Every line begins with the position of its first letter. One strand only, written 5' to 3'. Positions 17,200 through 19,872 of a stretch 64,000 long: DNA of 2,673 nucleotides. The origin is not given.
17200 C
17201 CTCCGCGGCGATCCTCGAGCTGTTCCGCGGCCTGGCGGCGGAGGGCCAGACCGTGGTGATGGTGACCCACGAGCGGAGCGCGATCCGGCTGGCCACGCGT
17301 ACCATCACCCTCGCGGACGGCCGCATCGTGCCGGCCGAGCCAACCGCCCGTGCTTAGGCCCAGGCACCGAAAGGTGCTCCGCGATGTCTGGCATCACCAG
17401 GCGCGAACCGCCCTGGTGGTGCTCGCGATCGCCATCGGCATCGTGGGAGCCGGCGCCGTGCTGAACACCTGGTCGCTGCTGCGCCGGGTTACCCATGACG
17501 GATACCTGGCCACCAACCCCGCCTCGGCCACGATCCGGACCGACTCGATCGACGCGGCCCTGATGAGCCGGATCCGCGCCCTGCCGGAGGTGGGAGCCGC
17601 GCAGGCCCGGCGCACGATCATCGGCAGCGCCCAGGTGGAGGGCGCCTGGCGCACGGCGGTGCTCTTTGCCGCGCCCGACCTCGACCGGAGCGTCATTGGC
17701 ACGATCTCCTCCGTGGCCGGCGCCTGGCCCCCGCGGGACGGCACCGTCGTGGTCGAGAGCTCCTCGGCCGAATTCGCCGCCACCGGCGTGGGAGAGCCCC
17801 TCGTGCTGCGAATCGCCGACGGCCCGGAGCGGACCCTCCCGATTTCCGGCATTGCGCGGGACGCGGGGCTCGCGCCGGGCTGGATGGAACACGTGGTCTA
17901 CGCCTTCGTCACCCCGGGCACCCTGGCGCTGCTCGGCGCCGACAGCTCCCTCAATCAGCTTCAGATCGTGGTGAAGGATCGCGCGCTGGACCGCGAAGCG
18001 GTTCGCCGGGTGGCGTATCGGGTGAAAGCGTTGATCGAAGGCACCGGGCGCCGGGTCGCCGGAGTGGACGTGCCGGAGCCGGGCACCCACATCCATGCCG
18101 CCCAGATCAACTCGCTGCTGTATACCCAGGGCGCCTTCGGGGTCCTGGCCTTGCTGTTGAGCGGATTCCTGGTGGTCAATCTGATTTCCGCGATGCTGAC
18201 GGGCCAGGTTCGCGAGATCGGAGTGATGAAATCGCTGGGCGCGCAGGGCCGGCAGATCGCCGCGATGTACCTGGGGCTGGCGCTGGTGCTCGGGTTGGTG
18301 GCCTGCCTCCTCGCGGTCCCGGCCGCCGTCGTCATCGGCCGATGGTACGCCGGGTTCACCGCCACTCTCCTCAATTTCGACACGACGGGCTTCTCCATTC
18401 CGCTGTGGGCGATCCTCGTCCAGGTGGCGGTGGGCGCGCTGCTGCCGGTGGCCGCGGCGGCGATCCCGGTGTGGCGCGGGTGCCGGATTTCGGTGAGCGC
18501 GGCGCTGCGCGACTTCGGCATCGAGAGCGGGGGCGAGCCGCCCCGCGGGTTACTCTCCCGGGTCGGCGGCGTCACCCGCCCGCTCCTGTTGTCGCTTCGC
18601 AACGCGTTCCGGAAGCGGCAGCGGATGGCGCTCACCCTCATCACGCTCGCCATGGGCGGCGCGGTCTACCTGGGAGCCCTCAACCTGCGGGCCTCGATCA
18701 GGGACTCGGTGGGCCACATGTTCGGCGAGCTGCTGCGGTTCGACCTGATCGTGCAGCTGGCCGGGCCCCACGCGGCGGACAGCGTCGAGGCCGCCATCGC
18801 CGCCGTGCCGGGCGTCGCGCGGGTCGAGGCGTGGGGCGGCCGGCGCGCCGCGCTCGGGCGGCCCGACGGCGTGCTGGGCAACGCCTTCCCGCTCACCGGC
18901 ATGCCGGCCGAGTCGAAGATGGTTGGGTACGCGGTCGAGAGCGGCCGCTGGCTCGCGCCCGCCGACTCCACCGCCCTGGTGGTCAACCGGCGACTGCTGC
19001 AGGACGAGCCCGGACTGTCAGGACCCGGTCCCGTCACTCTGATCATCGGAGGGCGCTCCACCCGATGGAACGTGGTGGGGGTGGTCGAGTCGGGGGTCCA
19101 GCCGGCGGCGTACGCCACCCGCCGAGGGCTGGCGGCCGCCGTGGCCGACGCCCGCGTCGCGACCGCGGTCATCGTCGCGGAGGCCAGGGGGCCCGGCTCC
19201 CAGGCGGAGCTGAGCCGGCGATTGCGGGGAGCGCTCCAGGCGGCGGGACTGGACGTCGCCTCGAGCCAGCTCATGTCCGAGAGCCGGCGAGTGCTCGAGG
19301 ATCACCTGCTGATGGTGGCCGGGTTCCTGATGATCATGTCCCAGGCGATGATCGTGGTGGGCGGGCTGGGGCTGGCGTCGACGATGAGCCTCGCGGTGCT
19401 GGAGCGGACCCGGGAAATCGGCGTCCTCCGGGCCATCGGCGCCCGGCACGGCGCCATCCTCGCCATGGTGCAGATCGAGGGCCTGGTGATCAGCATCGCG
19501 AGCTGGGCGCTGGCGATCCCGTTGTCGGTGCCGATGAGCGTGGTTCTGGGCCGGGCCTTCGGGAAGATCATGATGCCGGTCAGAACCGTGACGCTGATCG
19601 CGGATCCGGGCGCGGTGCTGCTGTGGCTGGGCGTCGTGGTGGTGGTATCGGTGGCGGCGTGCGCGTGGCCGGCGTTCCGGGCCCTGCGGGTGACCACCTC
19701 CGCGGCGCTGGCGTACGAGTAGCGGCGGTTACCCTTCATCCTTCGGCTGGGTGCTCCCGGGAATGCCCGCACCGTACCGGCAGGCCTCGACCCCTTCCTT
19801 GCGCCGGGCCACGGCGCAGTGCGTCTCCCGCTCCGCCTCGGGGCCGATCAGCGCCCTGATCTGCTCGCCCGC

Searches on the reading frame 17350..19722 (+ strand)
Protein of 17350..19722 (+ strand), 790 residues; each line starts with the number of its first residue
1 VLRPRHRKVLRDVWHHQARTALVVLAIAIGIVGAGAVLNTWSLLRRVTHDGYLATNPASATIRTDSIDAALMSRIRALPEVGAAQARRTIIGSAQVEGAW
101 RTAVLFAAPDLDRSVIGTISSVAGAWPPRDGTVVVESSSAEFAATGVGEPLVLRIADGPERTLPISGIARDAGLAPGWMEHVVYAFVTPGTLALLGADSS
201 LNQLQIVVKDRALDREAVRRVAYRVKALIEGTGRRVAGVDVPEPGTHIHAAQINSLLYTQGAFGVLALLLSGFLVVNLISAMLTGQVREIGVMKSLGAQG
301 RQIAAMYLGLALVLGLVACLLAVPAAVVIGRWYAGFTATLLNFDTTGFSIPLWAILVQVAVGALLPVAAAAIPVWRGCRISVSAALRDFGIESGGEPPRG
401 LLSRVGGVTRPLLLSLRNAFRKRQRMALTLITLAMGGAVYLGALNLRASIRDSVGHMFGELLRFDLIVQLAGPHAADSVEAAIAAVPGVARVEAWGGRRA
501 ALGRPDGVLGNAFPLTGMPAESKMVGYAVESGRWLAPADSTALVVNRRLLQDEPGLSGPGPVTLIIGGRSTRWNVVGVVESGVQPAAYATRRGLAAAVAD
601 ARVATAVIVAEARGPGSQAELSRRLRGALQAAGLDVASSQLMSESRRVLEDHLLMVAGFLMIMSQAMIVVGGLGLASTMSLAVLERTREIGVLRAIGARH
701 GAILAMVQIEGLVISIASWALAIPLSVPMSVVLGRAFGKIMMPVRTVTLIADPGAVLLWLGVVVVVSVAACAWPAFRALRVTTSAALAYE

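Call 63: search_protein_families(library=pfam, proteins=[window:17350-19722:+], max_evalue=0.0001)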
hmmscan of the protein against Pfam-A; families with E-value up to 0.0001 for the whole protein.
window:17350-19722:+ (790 aa): 1 family
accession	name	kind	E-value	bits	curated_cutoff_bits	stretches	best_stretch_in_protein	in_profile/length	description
PF02687.27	FtsX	-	2e-27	96.1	25.5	2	262-381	2-119/120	FtsX-like permease C-terminal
